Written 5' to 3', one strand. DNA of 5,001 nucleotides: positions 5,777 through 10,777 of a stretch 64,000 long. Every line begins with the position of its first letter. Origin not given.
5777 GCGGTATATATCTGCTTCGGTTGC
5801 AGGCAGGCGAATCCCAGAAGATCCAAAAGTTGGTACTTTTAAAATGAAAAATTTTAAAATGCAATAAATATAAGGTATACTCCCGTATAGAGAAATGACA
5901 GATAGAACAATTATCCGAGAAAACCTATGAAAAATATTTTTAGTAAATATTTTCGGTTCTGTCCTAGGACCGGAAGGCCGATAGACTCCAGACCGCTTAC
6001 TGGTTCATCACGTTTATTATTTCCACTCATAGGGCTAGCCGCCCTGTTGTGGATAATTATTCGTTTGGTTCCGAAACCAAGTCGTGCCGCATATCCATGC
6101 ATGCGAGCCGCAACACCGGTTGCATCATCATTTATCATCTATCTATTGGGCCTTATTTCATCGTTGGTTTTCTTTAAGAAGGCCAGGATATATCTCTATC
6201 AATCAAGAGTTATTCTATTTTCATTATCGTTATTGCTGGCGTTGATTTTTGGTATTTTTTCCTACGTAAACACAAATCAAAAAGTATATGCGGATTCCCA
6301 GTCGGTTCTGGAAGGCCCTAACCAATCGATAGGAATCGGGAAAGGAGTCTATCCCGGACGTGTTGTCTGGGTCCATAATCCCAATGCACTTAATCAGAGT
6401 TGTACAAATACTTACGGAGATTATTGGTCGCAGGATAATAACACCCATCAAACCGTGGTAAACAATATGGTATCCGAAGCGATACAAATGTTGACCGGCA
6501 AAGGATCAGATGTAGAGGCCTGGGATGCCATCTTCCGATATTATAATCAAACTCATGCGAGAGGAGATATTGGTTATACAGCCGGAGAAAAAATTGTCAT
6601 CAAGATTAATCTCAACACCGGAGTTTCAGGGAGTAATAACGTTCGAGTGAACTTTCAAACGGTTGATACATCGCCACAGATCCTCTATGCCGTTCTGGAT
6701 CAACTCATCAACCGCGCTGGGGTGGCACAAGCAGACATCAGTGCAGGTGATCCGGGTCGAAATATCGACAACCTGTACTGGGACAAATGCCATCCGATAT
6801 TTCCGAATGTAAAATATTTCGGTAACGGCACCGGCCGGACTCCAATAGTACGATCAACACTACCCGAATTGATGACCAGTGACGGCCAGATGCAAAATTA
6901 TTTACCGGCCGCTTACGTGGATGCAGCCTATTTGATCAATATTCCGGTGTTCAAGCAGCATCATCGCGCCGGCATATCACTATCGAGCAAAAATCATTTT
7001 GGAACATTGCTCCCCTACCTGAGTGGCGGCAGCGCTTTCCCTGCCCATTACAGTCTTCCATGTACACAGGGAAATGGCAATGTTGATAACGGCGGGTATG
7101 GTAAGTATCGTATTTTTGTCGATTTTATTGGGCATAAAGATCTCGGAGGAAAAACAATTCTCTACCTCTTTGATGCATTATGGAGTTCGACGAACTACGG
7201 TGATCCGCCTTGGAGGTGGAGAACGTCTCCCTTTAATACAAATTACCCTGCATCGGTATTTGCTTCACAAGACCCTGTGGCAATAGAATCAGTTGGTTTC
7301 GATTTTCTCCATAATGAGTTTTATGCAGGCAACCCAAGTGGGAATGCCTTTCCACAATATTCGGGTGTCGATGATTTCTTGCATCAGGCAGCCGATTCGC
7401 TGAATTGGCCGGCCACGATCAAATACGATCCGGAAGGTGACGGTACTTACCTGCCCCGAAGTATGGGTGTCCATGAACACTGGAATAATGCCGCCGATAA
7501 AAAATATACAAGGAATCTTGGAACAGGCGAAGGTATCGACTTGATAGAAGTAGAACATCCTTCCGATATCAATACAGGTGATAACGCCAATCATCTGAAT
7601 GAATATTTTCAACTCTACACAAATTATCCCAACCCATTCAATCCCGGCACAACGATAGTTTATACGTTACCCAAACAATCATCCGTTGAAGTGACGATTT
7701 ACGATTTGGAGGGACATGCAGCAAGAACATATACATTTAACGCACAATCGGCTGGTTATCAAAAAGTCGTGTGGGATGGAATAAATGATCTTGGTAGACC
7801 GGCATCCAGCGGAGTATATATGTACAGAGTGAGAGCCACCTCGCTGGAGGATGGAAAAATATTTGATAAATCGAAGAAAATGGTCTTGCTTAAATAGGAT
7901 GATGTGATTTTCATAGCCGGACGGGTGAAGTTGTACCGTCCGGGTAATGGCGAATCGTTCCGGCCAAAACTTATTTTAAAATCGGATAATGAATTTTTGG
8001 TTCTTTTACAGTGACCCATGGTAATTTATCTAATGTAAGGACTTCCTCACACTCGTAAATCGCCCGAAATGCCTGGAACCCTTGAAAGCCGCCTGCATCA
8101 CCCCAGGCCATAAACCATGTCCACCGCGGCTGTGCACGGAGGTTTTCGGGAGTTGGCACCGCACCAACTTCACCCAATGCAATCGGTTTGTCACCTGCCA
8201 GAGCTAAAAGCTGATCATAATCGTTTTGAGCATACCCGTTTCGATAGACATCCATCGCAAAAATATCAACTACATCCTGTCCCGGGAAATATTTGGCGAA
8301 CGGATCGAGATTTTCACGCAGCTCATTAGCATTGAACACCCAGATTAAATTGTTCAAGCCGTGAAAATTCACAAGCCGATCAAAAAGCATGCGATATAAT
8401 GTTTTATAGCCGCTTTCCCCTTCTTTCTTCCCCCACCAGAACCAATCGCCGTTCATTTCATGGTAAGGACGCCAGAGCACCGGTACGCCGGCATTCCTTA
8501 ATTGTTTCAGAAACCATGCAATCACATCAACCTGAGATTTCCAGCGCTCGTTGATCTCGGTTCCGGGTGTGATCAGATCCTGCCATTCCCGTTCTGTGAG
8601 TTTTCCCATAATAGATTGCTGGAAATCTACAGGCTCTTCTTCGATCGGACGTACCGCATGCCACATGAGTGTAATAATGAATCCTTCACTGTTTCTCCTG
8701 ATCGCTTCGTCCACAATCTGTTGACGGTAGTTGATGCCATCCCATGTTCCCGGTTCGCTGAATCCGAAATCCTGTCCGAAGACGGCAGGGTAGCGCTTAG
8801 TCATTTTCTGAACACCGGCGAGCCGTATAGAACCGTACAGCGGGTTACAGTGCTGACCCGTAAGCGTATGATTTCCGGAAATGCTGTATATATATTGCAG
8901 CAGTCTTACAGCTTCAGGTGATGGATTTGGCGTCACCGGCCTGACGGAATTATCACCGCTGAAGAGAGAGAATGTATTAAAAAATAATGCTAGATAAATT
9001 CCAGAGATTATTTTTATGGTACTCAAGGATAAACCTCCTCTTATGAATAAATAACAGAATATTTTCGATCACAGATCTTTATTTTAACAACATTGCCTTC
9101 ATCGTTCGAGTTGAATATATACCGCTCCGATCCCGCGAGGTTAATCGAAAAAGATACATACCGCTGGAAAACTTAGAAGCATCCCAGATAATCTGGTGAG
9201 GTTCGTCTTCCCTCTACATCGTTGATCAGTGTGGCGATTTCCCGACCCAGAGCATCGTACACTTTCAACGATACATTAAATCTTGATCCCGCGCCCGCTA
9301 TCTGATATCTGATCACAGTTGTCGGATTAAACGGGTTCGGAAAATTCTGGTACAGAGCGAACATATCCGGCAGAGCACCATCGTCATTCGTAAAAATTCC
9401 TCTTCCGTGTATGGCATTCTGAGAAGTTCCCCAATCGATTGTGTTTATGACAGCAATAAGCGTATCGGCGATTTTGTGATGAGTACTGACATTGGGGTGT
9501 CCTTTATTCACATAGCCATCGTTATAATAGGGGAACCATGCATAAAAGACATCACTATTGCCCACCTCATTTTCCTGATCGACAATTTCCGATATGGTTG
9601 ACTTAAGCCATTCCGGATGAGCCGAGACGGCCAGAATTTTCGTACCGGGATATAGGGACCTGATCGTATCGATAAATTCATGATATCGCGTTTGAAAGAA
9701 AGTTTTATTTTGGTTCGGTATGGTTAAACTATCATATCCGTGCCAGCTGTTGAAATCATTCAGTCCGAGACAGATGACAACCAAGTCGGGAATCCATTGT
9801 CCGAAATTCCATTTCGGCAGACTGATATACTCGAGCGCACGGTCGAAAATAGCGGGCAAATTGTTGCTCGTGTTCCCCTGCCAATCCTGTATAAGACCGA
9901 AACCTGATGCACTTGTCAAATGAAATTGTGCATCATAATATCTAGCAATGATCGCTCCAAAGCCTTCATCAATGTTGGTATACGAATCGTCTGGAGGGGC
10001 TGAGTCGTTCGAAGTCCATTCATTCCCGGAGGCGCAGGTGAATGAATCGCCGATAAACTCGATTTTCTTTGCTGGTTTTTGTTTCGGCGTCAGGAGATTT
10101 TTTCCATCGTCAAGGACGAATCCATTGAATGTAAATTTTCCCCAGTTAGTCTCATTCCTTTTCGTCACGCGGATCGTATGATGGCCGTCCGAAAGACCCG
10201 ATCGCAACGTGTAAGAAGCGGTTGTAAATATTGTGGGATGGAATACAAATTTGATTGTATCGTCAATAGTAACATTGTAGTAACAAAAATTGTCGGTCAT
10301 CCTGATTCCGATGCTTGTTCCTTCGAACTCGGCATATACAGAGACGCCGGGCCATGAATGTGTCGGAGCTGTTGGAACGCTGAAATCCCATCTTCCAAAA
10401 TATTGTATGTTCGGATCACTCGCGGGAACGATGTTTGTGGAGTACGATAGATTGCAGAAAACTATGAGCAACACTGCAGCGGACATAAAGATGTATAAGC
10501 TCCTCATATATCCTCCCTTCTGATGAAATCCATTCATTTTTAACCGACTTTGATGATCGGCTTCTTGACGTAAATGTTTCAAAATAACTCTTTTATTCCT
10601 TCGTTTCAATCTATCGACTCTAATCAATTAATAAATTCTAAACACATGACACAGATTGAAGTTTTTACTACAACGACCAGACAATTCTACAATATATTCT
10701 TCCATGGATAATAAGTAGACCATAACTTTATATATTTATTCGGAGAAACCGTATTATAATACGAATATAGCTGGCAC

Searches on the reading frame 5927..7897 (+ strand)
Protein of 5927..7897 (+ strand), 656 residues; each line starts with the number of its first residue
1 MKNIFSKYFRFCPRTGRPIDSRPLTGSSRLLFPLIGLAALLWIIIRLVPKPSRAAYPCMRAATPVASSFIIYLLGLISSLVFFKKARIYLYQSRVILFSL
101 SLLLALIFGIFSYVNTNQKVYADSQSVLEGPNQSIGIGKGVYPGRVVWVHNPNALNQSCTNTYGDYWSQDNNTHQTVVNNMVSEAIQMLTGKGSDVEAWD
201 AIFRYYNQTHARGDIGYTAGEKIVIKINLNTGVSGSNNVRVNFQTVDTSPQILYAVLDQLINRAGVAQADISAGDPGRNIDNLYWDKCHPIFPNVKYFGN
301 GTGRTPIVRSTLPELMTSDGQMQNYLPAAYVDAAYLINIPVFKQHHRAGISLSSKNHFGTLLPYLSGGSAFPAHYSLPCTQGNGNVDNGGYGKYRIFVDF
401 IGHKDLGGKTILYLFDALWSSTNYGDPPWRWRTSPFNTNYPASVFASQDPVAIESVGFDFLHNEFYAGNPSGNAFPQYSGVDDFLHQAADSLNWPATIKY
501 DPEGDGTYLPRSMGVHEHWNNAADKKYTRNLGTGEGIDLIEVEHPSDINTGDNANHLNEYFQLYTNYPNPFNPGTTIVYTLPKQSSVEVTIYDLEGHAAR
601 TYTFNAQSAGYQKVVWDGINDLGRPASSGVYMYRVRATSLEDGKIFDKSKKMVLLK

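Call 25: search_protein_families(library=pfam, proteins=[window:5927-7897:+], max_evalue=0.001)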
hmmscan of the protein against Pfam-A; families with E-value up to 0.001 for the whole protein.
window:5927-7897:+ (656 aa): 2 families
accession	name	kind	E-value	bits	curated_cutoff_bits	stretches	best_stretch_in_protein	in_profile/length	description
PF13860.13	FlgD_ig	-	1.5e-10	41.3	27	1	576-639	13-77/79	FlgD Ig-like domain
PF04015.17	DUF362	-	1.6e-09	38.6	24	1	318-458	82-199/200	Domain of unknown function (DUF362)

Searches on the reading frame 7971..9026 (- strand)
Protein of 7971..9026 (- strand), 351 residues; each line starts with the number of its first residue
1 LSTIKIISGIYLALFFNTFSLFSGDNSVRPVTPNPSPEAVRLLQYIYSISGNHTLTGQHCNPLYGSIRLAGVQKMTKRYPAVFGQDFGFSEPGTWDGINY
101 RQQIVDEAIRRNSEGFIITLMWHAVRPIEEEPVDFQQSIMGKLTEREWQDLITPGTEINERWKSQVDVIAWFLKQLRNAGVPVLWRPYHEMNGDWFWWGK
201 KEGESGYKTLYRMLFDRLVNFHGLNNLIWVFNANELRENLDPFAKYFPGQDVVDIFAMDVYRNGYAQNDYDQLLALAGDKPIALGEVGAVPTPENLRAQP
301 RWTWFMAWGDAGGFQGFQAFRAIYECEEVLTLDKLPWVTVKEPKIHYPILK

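Call 25: search_protein_families(library=pfam, proteins=[window:7971-9026:-], max_evalue=0.001)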
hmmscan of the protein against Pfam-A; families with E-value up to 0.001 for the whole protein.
window:7971-9026:- (351 aa): 1 family
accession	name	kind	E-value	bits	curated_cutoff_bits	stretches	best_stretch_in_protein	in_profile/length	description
PF02156.21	Glyco_hydro_26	-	1.2e-50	173.1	20.2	1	31-310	1-284/311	Glycosyl hydrolase family 26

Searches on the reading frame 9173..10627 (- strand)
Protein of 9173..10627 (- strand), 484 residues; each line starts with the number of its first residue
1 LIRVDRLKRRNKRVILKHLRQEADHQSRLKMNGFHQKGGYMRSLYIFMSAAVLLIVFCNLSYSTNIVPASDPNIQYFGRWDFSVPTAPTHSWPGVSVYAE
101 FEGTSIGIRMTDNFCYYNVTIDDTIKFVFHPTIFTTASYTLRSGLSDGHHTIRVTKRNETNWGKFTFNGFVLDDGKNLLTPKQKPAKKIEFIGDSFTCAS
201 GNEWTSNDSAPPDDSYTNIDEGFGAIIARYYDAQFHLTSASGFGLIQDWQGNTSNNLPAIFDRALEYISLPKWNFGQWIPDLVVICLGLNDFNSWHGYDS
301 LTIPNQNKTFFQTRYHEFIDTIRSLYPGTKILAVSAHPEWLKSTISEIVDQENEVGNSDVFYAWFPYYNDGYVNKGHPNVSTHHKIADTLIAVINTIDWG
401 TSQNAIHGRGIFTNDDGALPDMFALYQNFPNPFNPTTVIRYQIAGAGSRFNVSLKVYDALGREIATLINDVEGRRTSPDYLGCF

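Call 25: search_protein_families(library=pfam, proteins=[window:9173-10627:-], max_evalue=0.001)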
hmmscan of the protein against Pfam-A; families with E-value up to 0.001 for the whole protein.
window:9173-10627:- (484 aa): 3 families
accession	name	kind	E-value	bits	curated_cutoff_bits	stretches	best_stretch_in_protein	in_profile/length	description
PF17996.7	CE2_N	-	1.3e-23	83.6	27.9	1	76-181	1-107/108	Carbohydrate esterase 2 N-terminal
PF13472.12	Lipase_GDSL_2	-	8.4e-10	39.9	32.9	1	191-354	1-117/178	GDSL-like Lipase/Acylhydrolase family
PF00657.28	Lipase_GDSL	-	5.2e-09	37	23.6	1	189-343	1-133/208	GDSL-like Lipase/Acylhydrolase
